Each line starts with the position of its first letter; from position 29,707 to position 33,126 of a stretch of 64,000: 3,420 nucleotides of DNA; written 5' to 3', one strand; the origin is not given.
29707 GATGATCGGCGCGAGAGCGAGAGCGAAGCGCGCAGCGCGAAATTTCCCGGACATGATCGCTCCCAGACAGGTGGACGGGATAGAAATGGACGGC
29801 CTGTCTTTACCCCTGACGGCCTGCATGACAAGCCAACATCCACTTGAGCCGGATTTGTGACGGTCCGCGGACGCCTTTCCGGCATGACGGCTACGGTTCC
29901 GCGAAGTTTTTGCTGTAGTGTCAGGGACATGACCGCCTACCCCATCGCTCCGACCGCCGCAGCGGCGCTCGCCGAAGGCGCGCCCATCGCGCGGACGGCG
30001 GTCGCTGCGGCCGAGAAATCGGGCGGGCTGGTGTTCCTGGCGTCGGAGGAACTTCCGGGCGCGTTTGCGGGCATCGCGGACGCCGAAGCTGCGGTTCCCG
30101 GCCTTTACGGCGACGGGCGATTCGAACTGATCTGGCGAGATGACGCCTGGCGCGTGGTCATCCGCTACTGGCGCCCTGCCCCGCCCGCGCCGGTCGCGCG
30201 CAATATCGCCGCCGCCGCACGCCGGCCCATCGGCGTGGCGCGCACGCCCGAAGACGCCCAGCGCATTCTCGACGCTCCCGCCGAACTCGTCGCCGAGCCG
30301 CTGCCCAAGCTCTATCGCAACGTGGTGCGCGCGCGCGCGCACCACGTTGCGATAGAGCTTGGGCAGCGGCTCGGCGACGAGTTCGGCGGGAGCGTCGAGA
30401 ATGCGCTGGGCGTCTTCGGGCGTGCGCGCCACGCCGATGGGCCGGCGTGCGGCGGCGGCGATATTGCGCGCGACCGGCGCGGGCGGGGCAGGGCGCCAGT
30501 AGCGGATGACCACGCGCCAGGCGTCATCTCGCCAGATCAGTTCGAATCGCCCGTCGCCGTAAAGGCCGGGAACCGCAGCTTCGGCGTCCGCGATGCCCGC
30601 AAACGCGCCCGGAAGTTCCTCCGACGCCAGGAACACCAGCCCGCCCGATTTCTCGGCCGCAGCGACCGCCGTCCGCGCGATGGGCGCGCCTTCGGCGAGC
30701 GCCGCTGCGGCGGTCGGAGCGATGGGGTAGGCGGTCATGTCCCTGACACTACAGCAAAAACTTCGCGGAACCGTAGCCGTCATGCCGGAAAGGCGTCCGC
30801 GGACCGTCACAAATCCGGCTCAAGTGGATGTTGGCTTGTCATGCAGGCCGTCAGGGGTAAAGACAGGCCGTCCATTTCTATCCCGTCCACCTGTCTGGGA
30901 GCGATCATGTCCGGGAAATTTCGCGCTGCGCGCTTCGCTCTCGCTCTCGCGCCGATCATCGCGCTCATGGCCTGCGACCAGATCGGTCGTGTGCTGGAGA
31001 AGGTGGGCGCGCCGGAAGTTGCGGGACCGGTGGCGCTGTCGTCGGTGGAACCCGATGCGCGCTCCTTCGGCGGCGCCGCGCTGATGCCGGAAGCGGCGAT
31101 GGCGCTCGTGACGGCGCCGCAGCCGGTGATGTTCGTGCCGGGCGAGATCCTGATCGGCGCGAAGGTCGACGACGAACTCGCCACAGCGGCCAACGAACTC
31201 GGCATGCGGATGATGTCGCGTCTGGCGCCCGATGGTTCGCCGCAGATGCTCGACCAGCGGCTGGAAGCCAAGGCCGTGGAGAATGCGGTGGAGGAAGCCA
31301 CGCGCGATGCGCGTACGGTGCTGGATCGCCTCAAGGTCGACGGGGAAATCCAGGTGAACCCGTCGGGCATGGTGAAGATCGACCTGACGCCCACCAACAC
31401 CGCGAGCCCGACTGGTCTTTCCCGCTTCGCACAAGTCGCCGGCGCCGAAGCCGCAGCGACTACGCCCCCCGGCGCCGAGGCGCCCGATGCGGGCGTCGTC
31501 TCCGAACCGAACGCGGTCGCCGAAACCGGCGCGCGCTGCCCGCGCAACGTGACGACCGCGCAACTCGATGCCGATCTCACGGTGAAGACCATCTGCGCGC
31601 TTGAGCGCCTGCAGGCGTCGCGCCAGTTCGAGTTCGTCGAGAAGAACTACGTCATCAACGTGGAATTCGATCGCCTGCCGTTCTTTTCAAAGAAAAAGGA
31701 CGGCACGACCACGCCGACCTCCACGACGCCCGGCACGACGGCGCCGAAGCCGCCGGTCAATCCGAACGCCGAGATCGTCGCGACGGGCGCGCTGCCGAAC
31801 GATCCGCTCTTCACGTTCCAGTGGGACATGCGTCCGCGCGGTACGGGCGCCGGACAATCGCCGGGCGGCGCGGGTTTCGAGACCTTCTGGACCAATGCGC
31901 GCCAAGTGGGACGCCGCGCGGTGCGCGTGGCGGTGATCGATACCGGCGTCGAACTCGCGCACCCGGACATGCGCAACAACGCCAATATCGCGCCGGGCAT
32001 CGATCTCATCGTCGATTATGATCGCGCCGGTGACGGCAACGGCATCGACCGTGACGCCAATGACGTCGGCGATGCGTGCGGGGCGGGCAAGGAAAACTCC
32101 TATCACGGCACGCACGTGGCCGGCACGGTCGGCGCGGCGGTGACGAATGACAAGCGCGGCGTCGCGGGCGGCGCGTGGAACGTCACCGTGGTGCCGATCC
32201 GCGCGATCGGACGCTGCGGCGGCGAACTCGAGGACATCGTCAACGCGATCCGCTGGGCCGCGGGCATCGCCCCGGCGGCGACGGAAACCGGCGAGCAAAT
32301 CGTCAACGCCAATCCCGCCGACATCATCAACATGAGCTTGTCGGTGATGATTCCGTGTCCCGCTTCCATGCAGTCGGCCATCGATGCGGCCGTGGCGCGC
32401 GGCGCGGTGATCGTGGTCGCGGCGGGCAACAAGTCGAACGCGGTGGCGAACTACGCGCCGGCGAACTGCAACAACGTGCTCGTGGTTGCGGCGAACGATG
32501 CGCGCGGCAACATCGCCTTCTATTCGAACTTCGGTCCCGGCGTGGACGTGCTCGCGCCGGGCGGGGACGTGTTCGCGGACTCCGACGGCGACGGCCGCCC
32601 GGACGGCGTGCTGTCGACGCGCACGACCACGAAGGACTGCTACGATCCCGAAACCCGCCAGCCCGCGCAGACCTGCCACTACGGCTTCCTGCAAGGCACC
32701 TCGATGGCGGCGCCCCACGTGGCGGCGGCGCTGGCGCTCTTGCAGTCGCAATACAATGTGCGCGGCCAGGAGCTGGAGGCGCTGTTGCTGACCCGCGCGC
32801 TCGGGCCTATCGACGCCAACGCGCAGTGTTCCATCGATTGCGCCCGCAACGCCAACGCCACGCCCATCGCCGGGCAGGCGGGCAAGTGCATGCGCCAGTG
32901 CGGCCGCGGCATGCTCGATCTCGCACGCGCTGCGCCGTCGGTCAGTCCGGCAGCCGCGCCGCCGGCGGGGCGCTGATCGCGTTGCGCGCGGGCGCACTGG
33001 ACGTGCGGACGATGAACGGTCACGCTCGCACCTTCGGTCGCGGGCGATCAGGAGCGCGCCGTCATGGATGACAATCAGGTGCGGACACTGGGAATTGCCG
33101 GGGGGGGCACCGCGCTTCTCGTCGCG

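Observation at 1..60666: Spacer-less perfect palindrome with arms of at least 30,333 bp, covering about 95% of the window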

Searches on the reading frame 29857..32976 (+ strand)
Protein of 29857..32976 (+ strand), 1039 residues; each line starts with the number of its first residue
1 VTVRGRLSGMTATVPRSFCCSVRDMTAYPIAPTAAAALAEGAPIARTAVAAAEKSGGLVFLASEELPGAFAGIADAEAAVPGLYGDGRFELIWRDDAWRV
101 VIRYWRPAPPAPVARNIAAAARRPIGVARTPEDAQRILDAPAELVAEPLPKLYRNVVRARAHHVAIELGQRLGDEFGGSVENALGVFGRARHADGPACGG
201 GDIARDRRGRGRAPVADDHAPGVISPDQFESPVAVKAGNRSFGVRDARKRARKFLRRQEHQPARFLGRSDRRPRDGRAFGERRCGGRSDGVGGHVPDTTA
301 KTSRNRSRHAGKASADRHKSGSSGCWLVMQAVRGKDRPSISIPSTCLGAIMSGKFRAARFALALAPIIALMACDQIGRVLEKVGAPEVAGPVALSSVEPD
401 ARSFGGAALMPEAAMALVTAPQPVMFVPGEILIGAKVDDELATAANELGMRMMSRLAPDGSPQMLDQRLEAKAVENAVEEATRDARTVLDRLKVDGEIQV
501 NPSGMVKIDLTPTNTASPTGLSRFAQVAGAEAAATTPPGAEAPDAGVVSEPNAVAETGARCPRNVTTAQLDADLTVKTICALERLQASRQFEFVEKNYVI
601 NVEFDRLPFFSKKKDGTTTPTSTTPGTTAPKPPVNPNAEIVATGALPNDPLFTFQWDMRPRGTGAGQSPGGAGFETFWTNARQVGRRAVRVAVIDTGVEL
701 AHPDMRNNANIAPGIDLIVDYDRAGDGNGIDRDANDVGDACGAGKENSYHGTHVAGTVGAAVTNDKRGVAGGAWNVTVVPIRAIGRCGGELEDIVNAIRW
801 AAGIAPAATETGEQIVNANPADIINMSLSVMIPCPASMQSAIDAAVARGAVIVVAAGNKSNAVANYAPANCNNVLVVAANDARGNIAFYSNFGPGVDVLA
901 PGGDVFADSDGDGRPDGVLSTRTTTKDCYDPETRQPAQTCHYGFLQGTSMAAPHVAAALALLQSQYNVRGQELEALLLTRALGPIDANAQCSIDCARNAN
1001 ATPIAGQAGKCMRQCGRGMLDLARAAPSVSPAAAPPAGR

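Call 12: find_encoding_contigs(protein=window:29929-32976:+, flank=10000, max_places=10)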
Protein window:29929-32976:+ (1015 aa): no gene with exactly this product is on record in the collection.

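Call 27: find_encoding_contigs(protein=window:29884-32976:+, flank=10000, max_places=10)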
Protein window:29884-32976:+ (1030 aa): no gene with exactly this product is on record in the collection.

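Call 28: find_encoding_contigs(protein=window:29857-32976:+, flank=10000, max_places=10)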
Protein window:29857-32976:+ (1039 aa): no gene with exactly this product is on record in the collection.

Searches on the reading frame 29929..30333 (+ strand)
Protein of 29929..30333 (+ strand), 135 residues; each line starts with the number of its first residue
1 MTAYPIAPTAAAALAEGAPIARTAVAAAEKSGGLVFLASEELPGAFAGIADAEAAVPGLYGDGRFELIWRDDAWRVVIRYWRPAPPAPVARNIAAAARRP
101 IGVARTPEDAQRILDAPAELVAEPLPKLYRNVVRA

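Call 5: search_protein_families(library=pfam, proteins=[window:29929-30333:+])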
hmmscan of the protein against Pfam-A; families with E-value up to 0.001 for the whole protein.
window:29929-30333:+ (135 aa): 0 families

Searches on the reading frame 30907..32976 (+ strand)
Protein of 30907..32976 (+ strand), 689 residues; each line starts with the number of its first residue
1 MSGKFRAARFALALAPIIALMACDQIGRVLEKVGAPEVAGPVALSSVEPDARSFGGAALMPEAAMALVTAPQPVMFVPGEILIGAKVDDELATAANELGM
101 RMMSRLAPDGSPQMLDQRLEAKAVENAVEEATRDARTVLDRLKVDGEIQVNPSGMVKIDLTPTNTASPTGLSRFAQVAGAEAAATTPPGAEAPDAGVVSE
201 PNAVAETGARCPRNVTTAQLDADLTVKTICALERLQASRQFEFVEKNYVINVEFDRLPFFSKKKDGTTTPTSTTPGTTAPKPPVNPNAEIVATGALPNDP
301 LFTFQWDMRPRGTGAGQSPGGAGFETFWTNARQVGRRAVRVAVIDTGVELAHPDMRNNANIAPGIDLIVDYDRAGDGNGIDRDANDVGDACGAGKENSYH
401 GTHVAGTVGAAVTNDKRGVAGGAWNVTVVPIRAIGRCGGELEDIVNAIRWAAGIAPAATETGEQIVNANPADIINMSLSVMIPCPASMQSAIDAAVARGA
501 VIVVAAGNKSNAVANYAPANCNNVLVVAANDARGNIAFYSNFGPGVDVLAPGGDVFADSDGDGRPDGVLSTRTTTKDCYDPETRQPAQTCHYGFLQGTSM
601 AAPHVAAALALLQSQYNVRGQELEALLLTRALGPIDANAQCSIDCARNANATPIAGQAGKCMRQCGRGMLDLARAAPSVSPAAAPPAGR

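Call 5: search_protein_families(library=pfam, proteins=[window:31300-32976:+])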
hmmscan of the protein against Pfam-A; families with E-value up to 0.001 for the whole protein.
window:31300-32976:+ (558 aa): 1 family
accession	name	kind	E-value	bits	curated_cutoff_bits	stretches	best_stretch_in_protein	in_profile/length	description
PF00082.27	Peptidase_S8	-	6.2e-50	170.6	21.8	1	206-500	2-273/288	Subtilase family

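Call 13: find_encoding_contigs(protein=window:30907-32976:+, flank=10000, max_places=10)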
Protein window:30907-32976:+ (689 aa): 23 contigs read that carry it; 8 places shown.
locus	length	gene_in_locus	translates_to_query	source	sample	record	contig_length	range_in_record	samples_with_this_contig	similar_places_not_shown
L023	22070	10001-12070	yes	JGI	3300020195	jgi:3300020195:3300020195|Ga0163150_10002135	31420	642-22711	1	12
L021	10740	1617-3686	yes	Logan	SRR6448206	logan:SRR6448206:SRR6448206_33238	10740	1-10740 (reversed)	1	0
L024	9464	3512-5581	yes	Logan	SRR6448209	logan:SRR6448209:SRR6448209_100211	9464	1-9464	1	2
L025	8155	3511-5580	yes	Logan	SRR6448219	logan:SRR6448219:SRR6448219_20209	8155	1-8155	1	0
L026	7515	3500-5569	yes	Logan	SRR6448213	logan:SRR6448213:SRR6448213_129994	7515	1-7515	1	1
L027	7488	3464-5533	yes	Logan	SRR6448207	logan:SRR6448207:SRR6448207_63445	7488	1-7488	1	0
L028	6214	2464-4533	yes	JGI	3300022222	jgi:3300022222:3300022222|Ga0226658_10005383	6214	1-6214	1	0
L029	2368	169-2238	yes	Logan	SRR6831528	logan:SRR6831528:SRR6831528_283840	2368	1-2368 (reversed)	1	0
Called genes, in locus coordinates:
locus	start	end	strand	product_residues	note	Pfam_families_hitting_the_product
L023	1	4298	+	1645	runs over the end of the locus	?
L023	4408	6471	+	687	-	PF00912:Transgly, PF00905:Transpeptidase, PF06832:BiPBP_C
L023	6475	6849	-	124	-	PF00903:Glyoxalase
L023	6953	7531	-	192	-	-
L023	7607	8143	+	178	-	PF00583:Acetyltransf_1, PF13673:Acetyltransf_10, PF13508:Acetyltransf_7, PF08445:FR47 (weak)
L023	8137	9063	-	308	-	PF00106:adh_short, PF01370:Epimerase, PF08659:KR (weak), PF13561:adh_short_C2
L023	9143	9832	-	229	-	-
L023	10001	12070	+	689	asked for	PF00082:Peptidase_S8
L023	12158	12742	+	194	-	-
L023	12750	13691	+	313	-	PF00561:Abhydrolase_1, PF12146:Hydrolase_4, PF12697:Abhydrolase_6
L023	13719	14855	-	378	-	PF00465:Fe-ADH, PF13685:Fe-ADH_2 (weak), PF25137:ADH_Fe_C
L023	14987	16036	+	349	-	PF03328:HpcH_HpaI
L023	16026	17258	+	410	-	PF01244:Peptidase_M19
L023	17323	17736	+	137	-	-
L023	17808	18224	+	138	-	-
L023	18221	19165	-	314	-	PF02899:Phage_int_SAM_1, PF00589:Phage_integrase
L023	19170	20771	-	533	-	-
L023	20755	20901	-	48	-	-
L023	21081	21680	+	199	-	PF13189:Cytidylate_kin2 (faint), PF13238:AAA_18, PF13671:AAA_33 (weak), PF01202:SKI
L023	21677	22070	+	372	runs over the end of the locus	PF13685:Fe-ADH_2 (weak), PF01761:DHQ_synthase, PF24621:DHQS_C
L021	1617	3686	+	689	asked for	PF00082:Peptidase_S8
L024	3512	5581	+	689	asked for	PF00082:Peptidase_S8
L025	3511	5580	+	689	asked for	PF00082:Peptidase_S8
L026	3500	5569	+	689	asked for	PF00082:Peptidase_S8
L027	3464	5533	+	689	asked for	PF00082:Peptidase_S8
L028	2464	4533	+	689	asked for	PF00082:Peptidase_S8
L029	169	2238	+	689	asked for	PF00082:Peptidase_S8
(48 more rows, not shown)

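Call 19: find_related_loci(query=L023:9143-9832:-, collection=genome_contigs, flank=10000)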
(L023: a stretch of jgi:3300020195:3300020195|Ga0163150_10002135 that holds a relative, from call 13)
Query L023:9143-9832:- (229 aa) in genome_contigs; peptide patterns used: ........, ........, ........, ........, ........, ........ (x = any residue, [..] = any of these).
252 stretches matched a pattern; 3 encode a relative of the query (tblastn E <= 1e-3); 3 distinct loci.
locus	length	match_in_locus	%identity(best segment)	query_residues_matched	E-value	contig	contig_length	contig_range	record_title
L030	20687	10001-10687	90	1-229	6e-128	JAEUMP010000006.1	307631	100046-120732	MAG: Hyphomonadaceae bacterium isolate new MAG-150 k141_2006028, whole genome shotgun sequence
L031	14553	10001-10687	87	1-229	2e-117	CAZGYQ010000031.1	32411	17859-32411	MAG TPA_asm: uncultured Caulobacteraceae bacterium isolate SRP287051_co2_171 genome assembly, contig: NODE_2886_length_3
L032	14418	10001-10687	86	1-229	2e-116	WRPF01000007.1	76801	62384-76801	MAG: Caulobacteraceae bacterium isolate X3_MaxBin.015 scaffold_225, whole genome shotgun sequence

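Call 30: find_encoding_contigs(protein=window:30907-32976:+, flank=1000, max_places=10)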
Protein window:30907-32976:+ (689 aa): 23 contigs read that carry it; 5 places shown.
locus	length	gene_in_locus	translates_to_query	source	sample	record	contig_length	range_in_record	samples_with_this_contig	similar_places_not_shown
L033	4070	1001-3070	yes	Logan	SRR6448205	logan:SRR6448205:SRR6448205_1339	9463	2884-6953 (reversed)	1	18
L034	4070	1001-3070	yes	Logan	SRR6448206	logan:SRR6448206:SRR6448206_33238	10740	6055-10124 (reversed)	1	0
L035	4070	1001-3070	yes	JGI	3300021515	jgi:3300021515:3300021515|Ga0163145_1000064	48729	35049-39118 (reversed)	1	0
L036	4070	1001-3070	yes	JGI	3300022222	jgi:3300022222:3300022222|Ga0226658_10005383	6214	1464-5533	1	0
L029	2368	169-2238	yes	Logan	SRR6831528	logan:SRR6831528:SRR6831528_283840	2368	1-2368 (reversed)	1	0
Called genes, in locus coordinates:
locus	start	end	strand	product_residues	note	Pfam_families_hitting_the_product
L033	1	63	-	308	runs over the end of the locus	PF00106:adh_short, PF01370:Epimerase, PF08659:KR (weak), PF13561:adh_short_C2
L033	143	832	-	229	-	-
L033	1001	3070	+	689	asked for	PF00082:Peptidase_S8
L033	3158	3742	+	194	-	-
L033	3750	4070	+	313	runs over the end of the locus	PF00561:Abhydrolase_1, PF12146:Hydrolase_4, PF12697:Abhydrolase_6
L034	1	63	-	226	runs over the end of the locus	?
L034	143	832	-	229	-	-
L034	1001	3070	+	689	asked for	PF00082:Peptidase_S8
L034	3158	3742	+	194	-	-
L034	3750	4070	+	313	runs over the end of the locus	PF00561:Abhydrolase_1, PF12146:Hydrolase_4, PF12697:Abhydrolase_6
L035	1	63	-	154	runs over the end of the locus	PF00106:adh_short, PF01370:Epimerase (weak), PF08659:KR, PF13561:adh_short_C2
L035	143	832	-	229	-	-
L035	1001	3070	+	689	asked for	PF00082:Peptidase_S8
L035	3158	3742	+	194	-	-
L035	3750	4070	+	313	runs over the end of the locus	PF00561:Abhydrolase_1, PF12146:Hydrolase_4, PF12697:Abhydrolase_6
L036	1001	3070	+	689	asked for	PF00082:Peptidase_S8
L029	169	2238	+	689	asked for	PF00082:Peptidase_S8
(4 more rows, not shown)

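Call 46: find_encoding_contigs(protein=window:30907-32976:+, flank=2500, max_places=10)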
Protein window:30907-32976:+ (689 aa): 23 contigs read that carry it; 4 places shown.
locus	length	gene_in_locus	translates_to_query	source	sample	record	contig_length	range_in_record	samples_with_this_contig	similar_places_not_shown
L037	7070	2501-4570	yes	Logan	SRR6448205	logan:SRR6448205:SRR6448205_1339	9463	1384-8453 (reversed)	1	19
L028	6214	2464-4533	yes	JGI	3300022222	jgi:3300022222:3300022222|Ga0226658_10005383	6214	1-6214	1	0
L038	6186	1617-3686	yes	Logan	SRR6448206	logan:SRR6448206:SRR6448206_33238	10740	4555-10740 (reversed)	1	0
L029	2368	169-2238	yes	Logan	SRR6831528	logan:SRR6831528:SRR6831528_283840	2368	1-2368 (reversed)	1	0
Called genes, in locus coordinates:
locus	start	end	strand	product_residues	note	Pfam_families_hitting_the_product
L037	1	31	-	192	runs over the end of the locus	-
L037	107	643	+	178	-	PF00583:Acetyltransf_1, PF13673:Acetyltransf_10, PF13508:Acetyltransf_7, PF08445:FR47 (weak)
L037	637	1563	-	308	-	PF00106:adh_short, PF01370:Epimerase, PF08659:KR (weak), PF13561:adh_short_C2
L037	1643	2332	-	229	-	-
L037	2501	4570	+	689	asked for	PF00082:Peptidase_S8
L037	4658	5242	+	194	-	-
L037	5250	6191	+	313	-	PF00561:Abhydrolase_1, PF12146:Hydrolase_4, PF12697:Abhydrolase_6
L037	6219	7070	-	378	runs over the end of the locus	PF00465:Fe-ADH, PF13685:Fe-ADH_2 (weak), PF25137:ADH_Fe_C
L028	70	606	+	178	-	PF00583:Acetyltransf_1, PF13673:Acetyltransf_10, PF13508:Acetyltransf_7, PF08445:FR47 (weak)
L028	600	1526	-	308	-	PF00106:adh_short, PF01370:Epimerase, PF08659:KR (weak), PF13561:adh_short_C2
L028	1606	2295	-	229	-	-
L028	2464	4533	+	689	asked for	PF00082:Peptidase_S8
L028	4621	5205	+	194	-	-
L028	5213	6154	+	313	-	PF00561:Abhydrolase_1, PF12146:Hydrolase_4, PF12697:Abhydrolase_6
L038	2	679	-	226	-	?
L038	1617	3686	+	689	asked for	PF00082:Peptidase_S8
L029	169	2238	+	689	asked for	PF00082:Peptidase_S8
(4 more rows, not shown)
